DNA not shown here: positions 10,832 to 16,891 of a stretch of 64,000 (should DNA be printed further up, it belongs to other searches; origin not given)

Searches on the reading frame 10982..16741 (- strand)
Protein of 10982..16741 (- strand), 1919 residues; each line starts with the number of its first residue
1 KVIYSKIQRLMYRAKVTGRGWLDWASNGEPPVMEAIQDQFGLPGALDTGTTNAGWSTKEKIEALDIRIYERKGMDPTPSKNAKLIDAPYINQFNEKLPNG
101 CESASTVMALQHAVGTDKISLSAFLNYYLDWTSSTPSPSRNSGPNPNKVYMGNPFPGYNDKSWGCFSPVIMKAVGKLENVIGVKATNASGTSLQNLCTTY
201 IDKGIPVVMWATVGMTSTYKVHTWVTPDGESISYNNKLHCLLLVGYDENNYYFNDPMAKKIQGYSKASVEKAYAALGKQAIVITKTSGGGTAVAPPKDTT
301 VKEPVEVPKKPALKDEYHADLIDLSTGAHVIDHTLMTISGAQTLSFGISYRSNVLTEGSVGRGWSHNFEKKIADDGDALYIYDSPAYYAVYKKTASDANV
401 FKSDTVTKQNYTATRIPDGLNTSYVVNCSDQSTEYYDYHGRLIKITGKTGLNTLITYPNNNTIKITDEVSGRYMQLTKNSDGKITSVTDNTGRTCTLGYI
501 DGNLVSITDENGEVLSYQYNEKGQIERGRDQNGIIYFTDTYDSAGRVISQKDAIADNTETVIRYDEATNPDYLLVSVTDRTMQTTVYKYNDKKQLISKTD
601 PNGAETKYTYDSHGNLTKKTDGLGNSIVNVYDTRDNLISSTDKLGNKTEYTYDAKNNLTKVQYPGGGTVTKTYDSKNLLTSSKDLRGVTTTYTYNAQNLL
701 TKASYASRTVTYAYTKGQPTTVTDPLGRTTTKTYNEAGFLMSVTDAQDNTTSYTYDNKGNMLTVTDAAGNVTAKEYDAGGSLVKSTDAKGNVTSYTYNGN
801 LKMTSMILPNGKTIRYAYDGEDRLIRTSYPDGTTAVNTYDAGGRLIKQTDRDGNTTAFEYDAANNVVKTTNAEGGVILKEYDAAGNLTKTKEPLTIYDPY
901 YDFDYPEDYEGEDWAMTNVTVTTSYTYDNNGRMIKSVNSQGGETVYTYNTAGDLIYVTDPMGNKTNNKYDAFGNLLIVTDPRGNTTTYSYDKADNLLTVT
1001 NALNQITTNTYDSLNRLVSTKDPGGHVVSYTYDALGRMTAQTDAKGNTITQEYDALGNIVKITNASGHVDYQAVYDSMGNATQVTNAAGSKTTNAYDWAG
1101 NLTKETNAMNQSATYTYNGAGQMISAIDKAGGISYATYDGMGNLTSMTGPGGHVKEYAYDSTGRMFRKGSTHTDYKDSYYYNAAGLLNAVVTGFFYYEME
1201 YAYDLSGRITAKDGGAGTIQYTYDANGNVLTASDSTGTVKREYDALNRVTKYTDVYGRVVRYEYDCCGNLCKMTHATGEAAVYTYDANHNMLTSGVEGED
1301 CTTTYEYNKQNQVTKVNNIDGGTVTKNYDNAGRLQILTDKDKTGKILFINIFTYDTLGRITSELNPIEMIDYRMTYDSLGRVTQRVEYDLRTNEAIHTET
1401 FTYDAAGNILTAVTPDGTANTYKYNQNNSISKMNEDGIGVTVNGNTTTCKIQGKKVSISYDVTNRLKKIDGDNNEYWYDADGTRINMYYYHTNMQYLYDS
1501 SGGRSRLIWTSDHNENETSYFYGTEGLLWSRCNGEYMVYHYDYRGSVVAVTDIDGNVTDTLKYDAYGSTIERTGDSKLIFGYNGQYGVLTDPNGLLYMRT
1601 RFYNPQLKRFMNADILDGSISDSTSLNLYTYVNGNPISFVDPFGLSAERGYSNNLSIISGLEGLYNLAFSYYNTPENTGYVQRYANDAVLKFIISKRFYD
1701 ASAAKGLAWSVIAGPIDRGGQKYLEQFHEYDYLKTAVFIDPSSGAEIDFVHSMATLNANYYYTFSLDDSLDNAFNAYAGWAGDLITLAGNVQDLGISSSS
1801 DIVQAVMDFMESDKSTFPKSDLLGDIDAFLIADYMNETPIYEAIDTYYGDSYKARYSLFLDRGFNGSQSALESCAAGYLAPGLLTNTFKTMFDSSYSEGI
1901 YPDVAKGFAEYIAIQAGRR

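Call 12: search_protein_families(library=pfam, proteins=[window:10982-16741:-], max_evalue=0.001)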
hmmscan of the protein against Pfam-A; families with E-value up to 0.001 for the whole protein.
window:10982-16741:- (1919 aa): 2 families
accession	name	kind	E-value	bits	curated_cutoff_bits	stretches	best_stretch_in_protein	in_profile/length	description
PF05593.20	RHS_repeat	-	6.4e-146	473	22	16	1011-1048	1-38/38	RHS Repeat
PF20148.4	DUF6531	-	1.1e-10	42.1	24.1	1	320-382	2-66/74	Domain of unknown function (DUF6531)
